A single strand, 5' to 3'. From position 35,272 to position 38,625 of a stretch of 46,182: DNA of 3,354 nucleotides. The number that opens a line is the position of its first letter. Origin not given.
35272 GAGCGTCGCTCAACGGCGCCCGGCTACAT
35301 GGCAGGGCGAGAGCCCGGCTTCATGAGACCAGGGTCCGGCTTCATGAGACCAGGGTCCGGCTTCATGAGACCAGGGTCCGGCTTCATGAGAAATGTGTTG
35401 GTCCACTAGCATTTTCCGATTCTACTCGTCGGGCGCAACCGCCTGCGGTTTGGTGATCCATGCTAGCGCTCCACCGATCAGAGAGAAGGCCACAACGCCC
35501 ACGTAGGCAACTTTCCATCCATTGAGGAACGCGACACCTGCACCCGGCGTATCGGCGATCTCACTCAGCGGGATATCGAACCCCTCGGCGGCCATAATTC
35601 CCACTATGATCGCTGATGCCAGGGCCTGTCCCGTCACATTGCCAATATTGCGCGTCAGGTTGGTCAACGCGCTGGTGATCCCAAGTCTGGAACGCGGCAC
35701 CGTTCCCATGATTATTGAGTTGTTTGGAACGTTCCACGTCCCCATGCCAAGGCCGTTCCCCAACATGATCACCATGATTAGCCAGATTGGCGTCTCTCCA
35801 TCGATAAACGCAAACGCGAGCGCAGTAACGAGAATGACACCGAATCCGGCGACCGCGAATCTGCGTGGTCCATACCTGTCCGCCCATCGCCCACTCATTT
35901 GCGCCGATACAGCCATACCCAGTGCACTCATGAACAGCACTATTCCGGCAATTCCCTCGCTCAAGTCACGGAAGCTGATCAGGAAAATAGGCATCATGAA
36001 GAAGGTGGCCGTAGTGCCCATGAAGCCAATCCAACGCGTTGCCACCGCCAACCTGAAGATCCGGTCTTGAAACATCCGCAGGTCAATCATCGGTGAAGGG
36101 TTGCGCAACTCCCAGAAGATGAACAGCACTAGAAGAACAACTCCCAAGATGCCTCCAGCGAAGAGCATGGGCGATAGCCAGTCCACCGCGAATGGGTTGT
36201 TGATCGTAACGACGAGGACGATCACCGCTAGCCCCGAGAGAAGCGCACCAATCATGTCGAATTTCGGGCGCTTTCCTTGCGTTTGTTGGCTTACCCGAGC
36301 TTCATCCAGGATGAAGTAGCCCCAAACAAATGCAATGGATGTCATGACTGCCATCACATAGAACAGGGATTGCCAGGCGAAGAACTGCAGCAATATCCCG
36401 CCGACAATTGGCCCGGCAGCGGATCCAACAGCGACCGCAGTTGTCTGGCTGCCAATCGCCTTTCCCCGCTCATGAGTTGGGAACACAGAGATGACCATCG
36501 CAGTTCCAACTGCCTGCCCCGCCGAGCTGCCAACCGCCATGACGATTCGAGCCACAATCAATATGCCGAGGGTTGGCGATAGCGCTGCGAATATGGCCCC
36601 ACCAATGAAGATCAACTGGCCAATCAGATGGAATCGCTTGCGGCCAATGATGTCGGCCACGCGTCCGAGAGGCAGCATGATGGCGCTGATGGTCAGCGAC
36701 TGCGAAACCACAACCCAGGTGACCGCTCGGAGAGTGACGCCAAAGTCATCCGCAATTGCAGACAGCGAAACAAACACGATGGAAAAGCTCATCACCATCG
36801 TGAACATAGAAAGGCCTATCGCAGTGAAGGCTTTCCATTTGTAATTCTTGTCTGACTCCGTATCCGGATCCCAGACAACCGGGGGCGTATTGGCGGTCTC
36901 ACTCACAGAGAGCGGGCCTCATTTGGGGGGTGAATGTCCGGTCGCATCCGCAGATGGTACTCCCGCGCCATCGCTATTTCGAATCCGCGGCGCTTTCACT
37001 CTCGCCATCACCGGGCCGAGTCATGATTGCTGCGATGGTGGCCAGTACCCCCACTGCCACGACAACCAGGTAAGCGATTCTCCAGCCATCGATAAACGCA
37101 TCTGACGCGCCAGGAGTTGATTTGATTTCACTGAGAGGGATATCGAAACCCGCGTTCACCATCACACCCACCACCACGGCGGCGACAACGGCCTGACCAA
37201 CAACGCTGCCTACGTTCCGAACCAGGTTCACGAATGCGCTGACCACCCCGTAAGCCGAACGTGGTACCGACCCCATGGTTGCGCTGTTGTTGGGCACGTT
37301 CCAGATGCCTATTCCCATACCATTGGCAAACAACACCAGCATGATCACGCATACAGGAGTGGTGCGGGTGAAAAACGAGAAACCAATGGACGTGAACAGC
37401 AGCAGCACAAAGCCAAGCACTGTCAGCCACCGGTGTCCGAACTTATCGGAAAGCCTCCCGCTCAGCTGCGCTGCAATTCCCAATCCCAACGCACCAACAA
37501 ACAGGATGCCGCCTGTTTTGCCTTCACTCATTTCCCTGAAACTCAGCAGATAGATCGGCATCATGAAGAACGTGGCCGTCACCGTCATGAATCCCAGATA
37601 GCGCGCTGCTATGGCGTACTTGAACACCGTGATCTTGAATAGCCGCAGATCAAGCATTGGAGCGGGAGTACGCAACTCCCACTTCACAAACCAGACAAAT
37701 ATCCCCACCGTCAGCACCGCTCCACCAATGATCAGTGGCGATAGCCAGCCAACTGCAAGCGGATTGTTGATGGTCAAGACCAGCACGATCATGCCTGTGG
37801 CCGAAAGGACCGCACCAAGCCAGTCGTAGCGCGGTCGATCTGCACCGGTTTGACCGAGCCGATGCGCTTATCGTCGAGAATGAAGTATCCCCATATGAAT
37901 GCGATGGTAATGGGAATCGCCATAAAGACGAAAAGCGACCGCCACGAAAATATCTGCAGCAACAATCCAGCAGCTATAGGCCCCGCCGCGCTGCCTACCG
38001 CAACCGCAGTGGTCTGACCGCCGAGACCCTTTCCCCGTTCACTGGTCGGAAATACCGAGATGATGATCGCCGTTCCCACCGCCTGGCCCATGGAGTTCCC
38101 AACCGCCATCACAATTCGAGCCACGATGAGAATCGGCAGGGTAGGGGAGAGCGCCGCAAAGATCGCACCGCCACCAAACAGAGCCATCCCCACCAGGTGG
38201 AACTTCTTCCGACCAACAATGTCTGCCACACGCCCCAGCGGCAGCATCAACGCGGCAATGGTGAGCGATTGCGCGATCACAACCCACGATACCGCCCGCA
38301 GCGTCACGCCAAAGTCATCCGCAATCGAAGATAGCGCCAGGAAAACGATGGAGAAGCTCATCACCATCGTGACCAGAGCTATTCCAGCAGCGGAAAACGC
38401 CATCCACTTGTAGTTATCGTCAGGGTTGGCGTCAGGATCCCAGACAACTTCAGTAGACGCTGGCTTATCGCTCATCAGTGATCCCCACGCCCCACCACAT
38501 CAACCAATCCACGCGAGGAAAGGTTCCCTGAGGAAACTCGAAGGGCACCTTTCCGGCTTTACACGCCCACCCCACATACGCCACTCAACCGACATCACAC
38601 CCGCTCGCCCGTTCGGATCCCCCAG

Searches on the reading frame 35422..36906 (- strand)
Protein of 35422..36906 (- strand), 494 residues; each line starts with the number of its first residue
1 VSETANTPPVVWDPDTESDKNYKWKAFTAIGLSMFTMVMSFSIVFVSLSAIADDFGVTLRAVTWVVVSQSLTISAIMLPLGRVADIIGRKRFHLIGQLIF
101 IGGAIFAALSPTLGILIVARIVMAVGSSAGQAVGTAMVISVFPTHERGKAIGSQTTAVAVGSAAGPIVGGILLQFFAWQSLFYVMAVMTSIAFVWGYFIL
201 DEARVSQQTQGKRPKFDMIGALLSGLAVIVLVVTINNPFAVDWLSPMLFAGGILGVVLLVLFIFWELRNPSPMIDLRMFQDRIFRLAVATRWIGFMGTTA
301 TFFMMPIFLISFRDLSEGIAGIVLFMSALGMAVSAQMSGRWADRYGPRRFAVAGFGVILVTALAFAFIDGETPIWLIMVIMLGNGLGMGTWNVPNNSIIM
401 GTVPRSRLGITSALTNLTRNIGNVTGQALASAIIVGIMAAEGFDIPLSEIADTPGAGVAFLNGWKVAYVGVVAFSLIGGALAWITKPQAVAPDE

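Call 8: search_protein_families(library=pfam, proteins=[window:35422-36906:-])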
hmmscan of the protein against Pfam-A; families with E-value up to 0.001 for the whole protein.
window:35422-36906:- (494 aa): 4 families
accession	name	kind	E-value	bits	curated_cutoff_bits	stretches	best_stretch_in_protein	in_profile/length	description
PF07690.21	MFS_1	-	1.8e-50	172.3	33.4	1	31-426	2-346/347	Major Facilitator Superfamily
PF05977.19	MFS_3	-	4.4e-07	29.2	27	1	49-196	34-185/524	Transmembrane secretion effector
PF00083.30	Sugar_tr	-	1e-05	25.1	22.3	1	62-199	48-191/452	Sugar (and other) transporter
PF10326.15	7TM_GPCR_Str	-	2e-05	24.6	22.4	0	1-46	169-214/307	Serpentine type 7TM GPCR chemoreceptor Str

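Call 39: search_protein_families(library=ncbifam, proteins=[window:35422-36906:-], max_evalue=0.00001)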
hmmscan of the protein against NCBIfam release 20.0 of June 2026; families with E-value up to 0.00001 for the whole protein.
window:35422-36906:- (494 aa): 56 families (the best 25 are shown)
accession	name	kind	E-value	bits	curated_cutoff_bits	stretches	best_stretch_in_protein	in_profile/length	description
TIGR00711.1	efflux_EmrB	subfamily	2.1e-59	201.5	230.2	1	27-435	4-409/485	DHA2 family efflux MFS transporter permease subunit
NF000218.1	FexA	exception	1.9e-35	122.4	900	1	30-440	26-435/475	chloramphenicol/florfenicol efflux MFS transporter FexA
NF040856.1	FexB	exception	9e-35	120.3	950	1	28-434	17-420/469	chloramphenicol/florfenicol efflux MFS transporter FexB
NF033896.2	MFS_LfrA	equivalog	1.1e-32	113.3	825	1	20-436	15-426/504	efflux MFS transporter LfrA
NF011571.1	PRK14995.1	subfamily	5e-32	111.3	701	1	23-433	4-410/493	SmvA family efflux MFS transporter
NF000060.1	MFS_efflux_LmrB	exception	3.7e-31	108.5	800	1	29-482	21-469/479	lincomycin efflux MFS transporter Lmr(B)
NF000089.1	qac_MFS_AB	exception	7.1e-30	104.2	900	1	22-431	16-422/514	QacA/B family quaternary ammonium compound efflux MFS transporter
NF012169.0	qepA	equivalog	1.4e-29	103.1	1075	1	22-433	18-421/511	fluoroquinolone efflux MFS transporter QepA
NF000095.1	tet_MFS_OtrB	exception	2.5e-27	95.6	999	1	26-436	27-439/563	oxytetracycline resistance efflux MFS transporter OtrB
NF000031.1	MFS_efflux_LmrA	exception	7.9e-27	94.1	850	1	23-433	29-436/484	lincomycin efflux MFS transporter Lmr(A)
TIGR00710.1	efflux_Bcr_CflA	subfamily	1.1e-26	94.2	200.9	1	28-229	6-209/385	Bcr/CflA family efflux MFS transporter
NF007799.0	PRK10504.1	subfamily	1.7e-25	89.9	426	1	18-441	4-419/471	multidrug transporter subunit MdtD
TIGR00880.1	2_A_01_02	superfamily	2.2e-24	86.2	131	1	78-202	15-140/141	multidrug resistance protein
NF000009.1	tet_MFS_Tcr3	exception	9.8e-24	83.8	1000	1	29-440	35-448/512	tetracycline efflux MFS transporter Tcr3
NF012180.1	tet_MFS_43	exception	1.5e-23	83.6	999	1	23-440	19-433/484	tetracycline efflux MFS transporter Tet(43)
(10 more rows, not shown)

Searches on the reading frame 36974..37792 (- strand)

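Call 8: search_protein_families(library=pfam, proteins=[window:36974-37792:-])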
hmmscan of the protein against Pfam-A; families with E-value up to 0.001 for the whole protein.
window:36974-37792:- (272 aa): 1 family
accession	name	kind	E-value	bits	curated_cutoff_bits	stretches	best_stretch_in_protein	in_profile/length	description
PF07690.21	MFS_1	-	6.9e-19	68.4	33.4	1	14-199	148-346/347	Major Facilitator Superfamily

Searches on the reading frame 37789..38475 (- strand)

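Call 8: search_protein_families(library=pfam, proteins=[window:37789-38475:-])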
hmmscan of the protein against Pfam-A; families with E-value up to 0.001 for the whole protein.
window:37789-38475:- (228 aa): 1 family
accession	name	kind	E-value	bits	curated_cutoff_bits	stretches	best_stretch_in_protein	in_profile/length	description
PF07690.21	MFS_1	-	1.3e-35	123.4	33.4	1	32-206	3-180/347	Major Facilitator Superfamily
